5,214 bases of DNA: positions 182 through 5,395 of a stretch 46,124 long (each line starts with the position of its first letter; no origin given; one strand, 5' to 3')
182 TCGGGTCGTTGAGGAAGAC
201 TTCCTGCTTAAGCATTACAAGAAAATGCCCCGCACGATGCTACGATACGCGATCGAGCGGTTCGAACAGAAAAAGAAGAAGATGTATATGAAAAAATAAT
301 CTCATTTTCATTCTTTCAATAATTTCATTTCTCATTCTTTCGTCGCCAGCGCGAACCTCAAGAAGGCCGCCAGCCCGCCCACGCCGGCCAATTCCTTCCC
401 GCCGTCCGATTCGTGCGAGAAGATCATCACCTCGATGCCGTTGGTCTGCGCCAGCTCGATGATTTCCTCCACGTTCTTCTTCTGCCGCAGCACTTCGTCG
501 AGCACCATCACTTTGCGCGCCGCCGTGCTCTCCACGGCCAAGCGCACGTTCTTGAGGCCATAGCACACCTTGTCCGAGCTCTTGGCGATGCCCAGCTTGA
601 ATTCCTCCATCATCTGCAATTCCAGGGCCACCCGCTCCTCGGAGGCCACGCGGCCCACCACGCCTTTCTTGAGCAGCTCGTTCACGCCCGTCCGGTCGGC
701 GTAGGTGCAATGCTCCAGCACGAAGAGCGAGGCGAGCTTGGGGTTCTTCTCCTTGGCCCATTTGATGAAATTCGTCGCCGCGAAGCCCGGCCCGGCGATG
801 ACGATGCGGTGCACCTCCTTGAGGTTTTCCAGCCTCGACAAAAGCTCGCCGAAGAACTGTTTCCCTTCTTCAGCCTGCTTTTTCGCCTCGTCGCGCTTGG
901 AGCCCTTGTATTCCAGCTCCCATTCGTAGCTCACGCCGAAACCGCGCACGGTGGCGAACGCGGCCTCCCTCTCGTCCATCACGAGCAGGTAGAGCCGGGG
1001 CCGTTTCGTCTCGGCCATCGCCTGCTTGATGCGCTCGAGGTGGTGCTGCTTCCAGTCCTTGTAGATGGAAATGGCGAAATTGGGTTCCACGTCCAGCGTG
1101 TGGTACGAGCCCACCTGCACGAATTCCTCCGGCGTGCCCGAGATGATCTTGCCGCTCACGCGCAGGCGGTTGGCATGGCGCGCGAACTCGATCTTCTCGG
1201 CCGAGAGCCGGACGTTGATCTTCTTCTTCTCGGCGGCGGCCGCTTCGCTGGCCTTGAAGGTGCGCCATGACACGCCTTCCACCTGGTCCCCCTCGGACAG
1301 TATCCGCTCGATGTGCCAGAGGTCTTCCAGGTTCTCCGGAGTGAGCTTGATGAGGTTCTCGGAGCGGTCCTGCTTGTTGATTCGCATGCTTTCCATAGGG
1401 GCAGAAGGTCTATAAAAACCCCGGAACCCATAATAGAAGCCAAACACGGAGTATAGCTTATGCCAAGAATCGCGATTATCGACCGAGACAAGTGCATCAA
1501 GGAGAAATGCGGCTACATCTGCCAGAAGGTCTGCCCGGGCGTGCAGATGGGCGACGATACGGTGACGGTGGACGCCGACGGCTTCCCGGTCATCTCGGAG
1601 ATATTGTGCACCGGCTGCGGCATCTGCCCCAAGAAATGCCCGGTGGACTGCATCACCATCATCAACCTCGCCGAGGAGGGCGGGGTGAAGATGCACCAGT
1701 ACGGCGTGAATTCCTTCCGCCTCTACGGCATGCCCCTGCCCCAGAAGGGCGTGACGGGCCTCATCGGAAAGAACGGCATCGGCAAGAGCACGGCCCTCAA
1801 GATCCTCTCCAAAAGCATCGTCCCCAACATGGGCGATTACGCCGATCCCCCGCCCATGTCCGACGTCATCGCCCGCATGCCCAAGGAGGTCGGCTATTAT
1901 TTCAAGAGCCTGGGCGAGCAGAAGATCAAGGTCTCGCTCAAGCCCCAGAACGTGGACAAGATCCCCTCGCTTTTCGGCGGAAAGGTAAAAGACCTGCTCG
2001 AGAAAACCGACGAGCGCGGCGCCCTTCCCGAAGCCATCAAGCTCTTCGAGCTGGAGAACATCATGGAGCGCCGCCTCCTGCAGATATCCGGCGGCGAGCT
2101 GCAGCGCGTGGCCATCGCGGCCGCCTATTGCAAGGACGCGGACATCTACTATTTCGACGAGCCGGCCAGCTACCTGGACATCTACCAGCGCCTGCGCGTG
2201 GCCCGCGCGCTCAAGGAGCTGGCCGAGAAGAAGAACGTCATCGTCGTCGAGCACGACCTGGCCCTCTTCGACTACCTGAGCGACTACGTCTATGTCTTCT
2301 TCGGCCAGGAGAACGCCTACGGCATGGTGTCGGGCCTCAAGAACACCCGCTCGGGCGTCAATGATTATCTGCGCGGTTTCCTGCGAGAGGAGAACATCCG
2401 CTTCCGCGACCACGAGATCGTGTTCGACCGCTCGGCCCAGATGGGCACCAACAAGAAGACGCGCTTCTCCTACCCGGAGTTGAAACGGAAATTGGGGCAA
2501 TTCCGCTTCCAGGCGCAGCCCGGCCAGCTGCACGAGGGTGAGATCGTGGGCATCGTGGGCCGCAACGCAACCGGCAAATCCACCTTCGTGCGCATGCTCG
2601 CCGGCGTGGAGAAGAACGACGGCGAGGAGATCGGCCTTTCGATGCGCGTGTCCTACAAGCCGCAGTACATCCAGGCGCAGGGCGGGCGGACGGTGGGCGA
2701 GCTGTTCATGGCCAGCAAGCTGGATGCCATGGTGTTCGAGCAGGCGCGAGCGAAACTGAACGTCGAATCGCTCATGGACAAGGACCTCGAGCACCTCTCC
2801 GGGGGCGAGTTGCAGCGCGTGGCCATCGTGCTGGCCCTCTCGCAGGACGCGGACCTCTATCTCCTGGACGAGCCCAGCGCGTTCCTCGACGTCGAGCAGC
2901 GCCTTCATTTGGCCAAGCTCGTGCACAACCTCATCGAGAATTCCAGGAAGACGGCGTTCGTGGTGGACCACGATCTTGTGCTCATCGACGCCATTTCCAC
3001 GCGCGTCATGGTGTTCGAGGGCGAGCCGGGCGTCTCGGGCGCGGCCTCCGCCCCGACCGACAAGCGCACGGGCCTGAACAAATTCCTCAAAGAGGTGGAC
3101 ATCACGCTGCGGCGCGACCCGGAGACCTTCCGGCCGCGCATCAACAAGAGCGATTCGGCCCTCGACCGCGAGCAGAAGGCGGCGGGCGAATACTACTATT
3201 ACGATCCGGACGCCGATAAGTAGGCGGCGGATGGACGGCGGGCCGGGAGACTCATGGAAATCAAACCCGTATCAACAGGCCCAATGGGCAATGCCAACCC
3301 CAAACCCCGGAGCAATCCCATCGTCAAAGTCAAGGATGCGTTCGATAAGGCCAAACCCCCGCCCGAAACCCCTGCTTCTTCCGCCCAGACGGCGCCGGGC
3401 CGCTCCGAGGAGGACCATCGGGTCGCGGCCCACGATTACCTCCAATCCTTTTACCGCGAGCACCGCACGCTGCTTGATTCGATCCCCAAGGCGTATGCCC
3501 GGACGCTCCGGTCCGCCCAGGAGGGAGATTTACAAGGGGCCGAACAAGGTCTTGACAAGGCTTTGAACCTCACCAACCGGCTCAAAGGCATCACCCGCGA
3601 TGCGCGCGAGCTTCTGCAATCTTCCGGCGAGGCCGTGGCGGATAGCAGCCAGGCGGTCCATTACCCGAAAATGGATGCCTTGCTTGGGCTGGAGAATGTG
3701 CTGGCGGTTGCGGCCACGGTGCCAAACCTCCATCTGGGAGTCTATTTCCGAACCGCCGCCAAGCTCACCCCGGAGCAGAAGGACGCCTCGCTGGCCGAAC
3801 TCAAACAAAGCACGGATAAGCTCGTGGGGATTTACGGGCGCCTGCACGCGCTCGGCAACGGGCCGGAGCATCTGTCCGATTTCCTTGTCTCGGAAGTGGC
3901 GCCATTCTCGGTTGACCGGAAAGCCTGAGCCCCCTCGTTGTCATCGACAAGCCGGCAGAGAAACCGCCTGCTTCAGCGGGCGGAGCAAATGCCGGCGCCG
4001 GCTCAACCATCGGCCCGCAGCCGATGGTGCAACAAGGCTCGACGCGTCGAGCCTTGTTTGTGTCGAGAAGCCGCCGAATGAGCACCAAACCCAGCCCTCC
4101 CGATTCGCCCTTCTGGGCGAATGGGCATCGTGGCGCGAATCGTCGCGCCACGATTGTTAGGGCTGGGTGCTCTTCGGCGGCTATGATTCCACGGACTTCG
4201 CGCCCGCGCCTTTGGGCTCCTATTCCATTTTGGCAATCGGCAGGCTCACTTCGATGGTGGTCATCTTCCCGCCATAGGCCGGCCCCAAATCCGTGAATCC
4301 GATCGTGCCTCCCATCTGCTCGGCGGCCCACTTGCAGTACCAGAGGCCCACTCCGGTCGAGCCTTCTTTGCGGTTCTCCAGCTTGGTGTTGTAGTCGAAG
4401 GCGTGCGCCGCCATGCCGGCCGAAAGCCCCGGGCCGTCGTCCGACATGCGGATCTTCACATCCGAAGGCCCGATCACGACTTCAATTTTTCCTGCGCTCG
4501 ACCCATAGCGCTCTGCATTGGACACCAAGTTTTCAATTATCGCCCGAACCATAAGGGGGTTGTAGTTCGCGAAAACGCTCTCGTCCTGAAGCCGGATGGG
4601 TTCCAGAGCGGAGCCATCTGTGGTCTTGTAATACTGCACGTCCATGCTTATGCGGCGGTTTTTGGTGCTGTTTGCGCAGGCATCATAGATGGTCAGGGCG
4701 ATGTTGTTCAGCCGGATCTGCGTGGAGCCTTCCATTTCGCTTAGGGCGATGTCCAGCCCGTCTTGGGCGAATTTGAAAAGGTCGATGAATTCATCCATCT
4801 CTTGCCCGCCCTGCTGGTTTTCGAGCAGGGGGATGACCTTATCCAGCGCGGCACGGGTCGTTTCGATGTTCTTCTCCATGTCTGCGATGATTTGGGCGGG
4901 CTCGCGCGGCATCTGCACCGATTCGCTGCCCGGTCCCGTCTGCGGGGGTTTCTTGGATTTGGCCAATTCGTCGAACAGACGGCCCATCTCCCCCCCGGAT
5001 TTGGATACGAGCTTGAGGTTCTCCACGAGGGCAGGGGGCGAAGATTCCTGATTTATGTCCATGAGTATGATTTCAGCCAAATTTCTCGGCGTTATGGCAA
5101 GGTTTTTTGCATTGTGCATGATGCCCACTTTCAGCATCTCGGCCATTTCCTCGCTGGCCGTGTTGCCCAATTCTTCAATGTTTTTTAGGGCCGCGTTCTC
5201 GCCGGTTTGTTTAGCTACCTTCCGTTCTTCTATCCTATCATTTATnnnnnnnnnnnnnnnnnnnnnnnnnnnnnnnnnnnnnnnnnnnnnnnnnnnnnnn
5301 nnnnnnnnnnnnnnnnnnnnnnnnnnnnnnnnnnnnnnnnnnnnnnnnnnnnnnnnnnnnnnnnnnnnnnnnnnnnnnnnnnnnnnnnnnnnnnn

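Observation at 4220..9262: Orphan 1680-aa giant protein combining membrane, protease-like and GHKL-ATPase modules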

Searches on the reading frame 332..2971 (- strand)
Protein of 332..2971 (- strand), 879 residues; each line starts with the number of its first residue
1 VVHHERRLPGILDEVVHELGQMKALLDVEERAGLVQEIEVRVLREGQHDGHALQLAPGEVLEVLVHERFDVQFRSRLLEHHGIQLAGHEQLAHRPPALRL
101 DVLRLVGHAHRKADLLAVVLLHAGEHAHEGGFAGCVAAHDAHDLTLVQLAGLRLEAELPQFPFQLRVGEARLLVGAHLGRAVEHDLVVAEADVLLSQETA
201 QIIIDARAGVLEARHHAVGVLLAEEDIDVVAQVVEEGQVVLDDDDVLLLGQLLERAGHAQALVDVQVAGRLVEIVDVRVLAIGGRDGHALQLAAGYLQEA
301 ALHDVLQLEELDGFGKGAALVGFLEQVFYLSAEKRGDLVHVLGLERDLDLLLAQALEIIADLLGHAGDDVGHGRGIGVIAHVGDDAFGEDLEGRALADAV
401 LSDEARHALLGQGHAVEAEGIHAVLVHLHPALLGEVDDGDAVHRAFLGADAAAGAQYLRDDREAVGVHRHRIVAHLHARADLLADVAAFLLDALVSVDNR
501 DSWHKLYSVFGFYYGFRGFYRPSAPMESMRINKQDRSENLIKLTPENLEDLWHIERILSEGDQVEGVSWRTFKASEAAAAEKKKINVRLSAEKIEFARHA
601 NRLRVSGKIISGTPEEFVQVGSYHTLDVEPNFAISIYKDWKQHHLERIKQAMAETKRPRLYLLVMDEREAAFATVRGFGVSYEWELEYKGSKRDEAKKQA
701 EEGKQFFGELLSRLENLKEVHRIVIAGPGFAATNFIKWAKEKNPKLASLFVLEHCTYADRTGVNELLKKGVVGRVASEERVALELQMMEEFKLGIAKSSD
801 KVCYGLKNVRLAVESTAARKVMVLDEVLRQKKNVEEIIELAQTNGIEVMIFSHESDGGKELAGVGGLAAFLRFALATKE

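Call 9: search_protein_families(library=pfam, proteins=[window:332-2971:-], max_evalue=0.001)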
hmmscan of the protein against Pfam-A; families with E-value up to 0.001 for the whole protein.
window:332-2971:- (879 aa): 3 families
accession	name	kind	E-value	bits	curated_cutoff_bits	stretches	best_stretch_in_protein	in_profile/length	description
PF03463.20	eRF1_1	-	1.7e-28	99.5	23.8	1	530-651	2-122/123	eRF1 domain 1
PF03465.20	eRF1_3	-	7.8e-18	65.4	25.8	1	784-874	4-105/106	eRF1 domain 3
PF03464.20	eRF1_2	-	3.6e-08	34.2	27.1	1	662-771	4-127/133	eRF1 domain 2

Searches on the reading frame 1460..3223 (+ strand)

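Call 9: search_protein_families(library=pfam, proteins=[window:1460-3223:+], max_evalue=0.001)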
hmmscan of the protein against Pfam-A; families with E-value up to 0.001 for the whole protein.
window:1460-3223:+ (587 aa): 10 families
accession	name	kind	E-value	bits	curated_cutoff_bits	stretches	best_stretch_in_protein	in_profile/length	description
PF00005.33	ABC_tran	-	1.6e-39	136.1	25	2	356-473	7-136/137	ABC transporter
PF02463.25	SMC_N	-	1.8e-14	54.2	40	2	199-282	130-214/220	RecF/RecN/SMC N terminal domain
PF13304.12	AAA_21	-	2.3e-11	44.8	27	0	98-117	1-20/304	AAA domain, putative AbiEii toxin, Type IV TA system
PF13175.12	AAA_15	-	7.4e-07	29.6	32.1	0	95-117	23-44/374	AAA ATPase domain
PF14697.11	Fer4_21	-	3.4e-06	27.5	35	1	5-66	1-58/59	4Fe-4S dicluster domain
PF13555.12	AAA_29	-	2e-05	24.7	27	0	91-115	17-41/61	P-loop containing region of AAA domain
PF13237.11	Fer4_10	-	2.5e-05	24.6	25.5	0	44-72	3-22/53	4Fe-4S dicluster domain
PF13238.12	AAA_18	-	6.3e-05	23.9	29.4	0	101-130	3-34/128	AAA domain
PF13476.12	AAA_23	-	0.00012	23.2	27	0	95-116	18-39/201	AAA domain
PF09818.15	ABC_ATPase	-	0.00033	20.2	23.2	0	87-122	71-105/283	P-loop domain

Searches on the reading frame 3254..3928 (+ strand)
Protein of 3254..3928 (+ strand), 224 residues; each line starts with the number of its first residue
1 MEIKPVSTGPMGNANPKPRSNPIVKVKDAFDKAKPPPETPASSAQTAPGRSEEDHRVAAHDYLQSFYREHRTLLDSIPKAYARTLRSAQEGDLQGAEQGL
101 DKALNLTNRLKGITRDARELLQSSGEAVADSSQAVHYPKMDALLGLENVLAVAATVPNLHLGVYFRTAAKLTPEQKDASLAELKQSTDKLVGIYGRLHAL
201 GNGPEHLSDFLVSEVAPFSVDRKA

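Call 9: search_protein_families(library=pfam, proteins=[window:3254-3928:+], max_evalue=0.001)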
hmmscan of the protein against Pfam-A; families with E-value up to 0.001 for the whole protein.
window:3254-3928:+ (224 aa): 0 families
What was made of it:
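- On Polymorphic toxin systems: The small ORFs downstream (3254-4160) have no family (call 9).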

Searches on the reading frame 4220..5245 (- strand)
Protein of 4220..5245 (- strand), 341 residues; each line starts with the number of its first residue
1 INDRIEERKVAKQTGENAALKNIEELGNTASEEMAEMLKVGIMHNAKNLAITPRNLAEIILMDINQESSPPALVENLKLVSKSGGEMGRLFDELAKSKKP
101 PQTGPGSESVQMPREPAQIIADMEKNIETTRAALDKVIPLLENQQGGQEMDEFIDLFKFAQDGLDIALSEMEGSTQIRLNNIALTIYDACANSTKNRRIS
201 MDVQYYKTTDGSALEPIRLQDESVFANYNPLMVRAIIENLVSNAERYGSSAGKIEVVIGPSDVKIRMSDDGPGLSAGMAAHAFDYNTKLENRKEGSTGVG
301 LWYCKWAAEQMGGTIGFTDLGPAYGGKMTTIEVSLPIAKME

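Call 95: search_protein_families(library=pfam, proteins=[window:4220-5245:-], max_evalue=10)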
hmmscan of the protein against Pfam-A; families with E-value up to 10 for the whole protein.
window:4220-5245:- (341 aa): 1 family
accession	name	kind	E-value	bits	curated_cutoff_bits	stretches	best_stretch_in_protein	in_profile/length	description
PF02518.31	HATPase_c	-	1.6e-15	57.9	26.4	1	231-337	4-109/111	Histidine kinase-, DNA gyrase B-, and HSP90-like ATPase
